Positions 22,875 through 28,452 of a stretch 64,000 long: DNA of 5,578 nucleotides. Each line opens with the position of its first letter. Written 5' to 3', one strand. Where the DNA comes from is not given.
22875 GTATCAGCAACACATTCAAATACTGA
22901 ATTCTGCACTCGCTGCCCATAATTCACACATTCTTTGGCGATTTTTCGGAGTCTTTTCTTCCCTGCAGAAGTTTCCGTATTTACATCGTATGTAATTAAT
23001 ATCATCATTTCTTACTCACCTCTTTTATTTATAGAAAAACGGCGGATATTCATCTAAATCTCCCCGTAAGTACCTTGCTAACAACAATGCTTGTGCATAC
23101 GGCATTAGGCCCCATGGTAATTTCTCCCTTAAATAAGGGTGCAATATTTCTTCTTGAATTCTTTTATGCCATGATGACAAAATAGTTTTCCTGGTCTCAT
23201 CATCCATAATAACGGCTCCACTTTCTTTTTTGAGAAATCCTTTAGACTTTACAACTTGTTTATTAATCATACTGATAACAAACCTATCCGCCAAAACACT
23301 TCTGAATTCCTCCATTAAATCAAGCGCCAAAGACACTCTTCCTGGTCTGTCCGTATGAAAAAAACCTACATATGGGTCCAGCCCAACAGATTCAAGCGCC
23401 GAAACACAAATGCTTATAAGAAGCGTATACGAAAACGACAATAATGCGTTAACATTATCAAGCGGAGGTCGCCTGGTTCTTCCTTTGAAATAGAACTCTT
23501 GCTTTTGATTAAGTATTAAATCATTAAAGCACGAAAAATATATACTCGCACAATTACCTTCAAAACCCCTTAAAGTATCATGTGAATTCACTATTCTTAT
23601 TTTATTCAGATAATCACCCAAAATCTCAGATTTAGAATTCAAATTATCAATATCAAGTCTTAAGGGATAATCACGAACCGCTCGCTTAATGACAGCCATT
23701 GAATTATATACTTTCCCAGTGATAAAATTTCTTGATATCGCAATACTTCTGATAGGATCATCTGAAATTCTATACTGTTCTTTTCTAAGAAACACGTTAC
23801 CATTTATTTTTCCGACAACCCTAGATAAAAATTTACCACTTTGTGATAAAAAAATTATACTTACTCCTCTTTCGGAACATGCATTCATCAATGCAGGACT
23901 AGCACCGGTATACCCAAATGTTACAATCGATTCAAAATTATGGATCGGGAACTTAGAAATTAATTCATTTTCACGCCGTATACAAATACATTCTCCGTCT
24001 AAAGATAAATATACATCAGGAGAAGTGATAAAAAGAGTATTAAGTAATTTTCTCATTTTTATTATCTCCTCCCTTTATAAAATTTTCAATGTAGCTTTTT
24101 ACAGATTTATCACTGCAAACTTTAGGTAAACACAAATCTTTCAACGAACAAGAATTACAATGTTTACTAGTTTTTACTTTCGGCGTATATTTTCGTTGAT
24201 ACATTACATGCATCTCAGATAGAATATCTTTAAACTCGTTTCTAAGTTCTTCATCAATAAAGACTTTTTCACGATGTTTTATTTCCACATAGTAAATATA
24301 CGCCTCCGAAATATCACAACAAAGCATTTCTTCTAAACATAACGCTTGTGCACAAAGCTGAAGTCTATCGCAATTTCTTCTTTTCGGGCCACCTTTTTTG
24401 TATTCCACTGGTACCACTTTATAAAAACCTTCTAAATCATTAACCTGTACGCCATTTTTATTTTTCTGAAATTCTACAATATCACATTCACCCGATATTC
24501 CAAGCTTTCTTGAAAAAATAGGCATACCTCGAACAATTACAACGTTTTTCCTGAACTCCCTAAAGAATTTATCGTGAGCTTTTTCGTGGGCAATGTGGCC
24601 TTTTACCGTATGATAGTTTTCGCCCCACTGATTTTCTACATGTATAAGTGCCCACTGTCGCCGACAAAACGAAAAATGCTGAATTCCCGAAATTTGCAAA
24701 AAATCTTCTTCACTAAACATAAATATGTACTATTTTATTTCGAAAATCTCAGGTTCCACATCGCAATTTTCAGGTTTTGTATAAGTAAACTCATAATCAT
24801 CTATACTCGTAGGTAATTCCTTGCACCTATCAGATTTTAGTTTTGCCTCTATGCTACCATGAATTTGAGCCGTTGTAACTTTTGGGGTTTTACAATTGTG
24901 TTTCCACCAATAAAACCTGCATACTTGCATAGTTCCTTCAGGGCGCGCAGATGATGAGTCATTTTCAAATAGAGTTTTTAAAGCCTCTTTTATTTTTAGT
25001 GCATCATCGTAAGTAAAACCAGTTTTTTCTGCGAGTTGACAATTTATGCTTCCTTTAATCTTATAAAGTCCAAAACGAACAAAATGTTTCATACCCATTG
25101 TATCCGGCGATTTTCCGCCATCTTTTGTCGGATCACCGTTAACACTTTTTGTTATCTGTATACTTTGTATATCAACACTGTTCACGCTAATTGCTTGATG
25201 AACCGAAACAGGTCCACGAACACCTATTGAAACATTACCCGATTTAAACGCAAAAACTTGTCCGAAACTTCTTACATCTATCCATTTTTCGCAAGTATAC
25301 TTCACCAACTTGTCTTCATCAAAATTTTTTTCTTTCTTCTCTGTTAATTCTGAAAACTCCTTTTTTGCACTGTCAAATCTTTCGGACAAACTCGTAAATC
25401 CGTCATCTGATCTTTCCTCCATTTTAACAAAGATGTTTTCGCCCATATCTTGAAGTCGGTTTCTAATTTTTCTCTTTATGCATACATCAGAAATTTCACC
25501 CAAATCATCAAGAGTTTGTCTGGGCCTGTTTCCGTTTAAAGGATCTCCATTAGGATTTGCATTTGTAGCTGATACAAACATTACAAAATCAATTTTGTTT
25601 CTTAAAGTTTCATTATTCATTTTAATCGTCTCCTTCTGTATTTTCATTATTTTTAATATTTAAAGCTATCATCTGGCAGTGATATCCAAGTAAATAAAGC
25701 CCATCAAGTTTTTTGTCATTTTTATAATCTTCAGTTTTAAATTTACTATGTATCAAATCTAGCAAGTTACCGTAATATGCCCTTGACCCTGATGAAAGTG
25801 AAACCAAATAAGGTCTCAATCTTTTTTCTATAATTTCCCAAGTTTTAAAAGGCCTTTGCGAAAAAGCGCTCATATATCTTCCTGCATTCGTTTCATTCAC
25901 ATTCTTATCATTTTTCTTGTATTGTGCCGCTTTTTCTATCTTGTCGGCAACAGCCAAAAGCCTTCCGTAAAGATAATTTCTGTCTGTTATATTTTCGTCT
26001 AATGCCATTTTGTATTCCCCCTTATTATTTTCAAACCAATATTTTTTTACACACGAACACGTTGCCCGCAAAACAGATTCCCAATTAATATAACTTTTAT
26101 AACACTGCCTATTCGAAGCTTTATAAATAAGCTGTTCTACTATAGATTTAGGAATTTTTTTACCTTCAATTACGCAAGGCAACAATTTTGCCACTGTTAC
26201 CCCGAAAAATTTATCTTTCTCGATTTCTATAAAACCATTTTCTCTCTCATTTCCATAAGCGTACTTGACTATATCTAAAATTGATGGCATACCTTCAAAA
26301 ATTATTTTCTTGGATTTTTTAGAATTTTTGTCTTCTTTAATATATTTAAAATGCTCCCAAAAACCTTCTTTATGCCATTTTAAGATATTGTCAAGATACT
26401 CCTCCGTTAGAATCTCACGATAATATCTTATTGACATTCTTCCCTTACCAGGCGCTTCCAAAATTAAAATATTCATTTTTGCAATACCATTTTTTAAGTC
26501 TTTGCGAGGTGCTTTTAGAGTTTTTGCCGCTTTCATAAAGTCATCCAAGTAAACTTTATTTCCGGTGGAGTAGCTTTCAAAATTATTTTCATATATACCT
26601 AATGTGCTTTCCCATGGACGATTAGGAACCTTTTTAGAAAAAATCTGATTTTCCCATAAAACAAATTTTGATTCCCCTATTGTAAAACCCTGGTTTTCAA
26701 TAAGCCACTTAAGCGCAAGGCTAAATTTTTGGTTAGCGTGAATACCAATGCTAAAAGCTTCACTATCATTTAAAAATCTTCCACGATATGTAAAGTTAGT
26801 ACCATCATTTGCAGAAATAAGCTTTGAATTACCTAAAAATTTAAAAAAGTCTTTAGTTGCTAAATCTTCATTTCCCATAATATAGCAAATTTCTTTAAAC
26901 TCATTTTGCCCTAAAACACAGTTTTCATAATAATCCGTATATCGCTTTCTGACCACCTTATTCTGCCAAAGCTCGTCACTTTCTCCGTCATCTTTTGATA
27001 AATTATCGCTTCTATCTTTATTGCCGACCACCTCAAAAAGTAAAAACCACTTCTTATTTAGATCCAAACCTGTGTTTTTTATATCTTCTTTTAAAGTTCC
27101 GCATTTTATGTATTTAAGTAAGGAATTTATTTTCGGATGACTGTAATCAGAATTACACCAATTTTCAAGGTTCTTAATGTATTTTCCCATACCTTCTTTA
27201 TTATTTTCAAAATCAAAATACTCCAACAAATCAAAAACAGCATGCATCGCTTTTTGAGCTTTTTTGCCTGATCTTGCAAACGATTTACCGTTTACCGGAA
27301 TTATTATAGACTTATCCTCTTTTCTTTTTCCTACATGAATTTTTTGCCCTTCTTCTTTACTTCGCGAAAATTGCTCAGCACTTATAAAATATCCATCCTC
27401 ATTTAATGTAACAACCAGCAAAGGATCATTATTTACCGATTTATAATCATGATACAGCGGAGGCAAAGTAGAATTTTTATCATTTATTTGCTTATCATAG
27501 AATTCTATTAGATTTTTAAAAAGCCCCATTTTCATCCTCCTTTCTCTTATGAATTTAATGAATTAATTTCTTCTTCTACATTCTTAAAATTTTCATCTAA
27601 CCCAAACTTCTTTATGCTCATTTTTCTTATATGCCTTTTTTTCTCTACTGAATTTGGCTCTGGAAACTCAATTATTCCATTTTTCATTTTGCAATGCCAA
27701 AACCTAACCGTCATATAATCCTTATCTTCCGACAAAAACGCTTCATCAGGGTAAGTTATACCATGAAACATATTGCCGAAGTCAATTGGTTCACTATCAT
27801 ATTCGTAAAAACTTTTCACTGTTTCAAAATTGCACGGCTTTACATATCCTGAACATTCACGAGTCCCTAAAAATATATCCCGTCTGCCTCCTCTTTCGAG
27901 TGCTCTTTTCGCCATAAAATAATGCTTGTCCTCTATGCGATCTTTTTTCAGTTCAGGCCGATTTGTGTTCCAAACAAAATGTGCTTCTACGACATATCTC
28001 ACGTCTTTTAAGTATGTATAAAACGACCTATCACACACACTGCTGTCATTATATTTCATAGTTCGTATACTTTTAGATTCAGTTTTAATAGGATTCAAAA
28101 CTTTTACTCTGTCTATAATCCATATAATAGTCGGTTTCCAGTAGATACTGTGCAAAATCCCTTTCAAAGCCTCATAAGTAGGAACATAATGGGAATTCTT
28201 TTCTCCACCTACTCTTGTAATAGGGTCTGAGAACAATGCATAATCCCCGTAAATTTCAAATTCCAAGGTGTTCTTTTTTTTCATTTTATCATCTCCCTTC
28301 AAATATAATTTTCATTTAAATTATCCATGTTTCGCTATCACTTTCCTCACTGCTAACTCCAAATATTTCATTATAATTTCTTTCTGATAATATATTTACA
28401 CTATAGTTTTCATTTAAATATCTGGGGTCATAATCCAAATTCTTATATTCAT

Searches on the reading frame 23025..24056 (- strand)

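Call 77: search_protein_families(library=ncbifam, proteins=[window:23025-24056:-], max_evalue=0.001)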
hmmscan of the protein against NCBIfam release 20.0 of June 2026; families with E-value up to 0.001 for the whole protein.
window:23025-24056:- (343 aa): 9 families
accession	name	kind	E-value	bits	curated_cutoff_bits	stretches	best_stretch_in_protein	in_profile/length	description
TIGR03640.1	cas1_DVULG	exception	1.9e-137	458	385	1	3-341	1-339/340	type I-C CRISPR-associated endonuclease Cas1c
TIGR00287.1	cas1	equivalog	7.5e-91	304.6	71.7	1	7-337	1-326/327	CRISPR-associated endonuclease Cas1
NF049935.1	cas4g_cas1g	exception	9e-88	295.1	560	1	5-341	214-544/546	CRISPR-associated endonuclease Cas4g/Cas1g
TIGR04093.1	cas1_CYANO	exception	7.5e-85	284.8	385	1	6-343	1-334/334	type I-D CRISPR-associated endonuclease Cas1d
TIGR03641.1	cas1_HMARI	exception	1.8e-45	155.7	304.1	1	16-340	10-320/324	type I-B CRISPR-associated endonuclease Cas1b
TIGR03983.1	cas1_MYXAN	equivalog_domain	2.9e-45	154.7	358.05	1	7-310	13-314/347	type I-MYXAN CRISPR-associated endonuclease Cas1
TIGR04329.1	cas1_PREFRAN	exception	3e-32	112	300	1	17-290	18-276/317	type V CRISPR-associated endonuclease Cas1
TIGR03639.1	cas1_NMENI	exception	4.1e-17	62.4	120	1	14-268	9-235/278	type II CRISPR-associated endonuclease Cas1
TIGR03638.1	cas1_ECOLI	exception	1.9e-07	30.6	215.6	1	160-247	131-215/269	type I-E CRISPR-associated endonuclease Cas1e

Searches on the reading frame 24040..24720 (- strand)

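Call 77: search_protein_families(library=ncbifam, proteins=[window:24040-24720:-], max_evalue=0.001)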
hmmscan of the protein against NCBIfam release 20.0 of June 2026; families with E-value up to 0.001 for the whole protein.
window:24040-24720:- (226 aa): 2 families
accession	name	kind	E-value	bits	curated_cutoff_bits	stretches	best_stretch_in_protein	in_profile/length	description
TIGR00372.1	cas4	equivalog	6.9e-33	114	65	1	9-199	2-180/180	CRISPR-associated protein Cas4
NF049935.1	cas4g_cas1g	exception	2.1e-30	105.7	560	1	8-200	2-192/546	CRISPR-associated endonuclease Cas4g/Cas1g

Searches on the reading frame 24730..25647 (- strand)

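Call 77: search_protein_families(library=ncbifam, proteins=[window:24730-25647:-], max_evalue=0.001)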
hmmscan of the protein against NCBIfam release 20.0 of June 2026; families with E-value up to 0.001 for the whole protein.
window:24730-25647:- (305 aa): 3 families
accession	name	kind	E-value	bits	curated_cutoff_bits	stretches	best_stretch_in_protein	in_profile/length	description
TIGR02589.1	cas_Csd2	exception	1.2e-94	316.9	182.25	1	18-292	1-273/284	type I-C CRISPR-associated protein Cas7/Csd2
TIGR01595.1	cas_CT1132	subfamily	3.3e-69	233.4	125.8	1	16-285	2-263/268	CRISPR-associated protein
TIGR02590.1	cas_Csh2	exception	1.7e-29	103.2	171.55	1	22-234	5-208/286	type I-B CRISPR-associated protein Cas7/Csh2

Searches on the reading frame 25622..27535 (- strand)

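Call 52: search_protein_families(library=pfam, proteins=[window:25622-27535:-], max_evalue=0.00001)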
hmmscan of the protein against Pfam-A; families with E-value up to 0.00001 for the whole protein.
window:25622-27535:- (637 aa): 1 family
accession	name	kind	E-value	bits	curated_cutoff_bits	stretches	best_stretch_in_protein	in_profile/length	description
PF09709.15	Cas_Csd1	-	2.6e-91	307.4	27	1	9-623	1-556/559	CRISPR-associated protein (Cas_Csd1)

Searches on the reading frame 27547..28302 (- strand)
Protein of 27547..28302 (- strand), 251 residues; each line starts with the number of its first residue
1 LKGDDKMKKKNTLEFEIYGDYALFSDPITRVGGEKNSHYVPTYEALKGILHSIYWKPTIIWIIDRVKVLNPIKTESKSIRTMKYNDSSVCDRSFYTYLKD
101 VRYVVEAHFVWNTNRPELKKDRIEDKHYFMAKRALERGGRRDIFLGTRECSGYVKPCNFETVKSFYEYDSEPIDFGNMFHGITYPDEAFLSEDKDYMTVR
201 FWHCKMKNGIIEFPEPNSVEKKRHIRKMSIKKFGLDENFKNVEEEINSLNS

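Call 77: search_protein_families(library=ncbifam, proteins=[window:27547-28302:-], max_evalue=0.001)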
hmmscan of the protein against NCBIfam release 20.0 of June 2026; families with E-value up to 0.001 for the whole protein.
window:27547-28302:- (251 aa): 2 families
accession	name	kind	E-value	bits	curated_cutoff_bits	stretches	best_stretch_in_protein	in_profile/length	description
TIGR01876.1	cas_Cas5d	exception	8.8e-68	228.5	85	1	15-220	1-201/203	type I-C CRISPR-associated protein Cas5c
TIGR02593.1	CRISPR_cas5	subfamily_domain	9.2e-11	41.3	17.8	1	13-56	2-43/43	CRISPR-associated protein Cas5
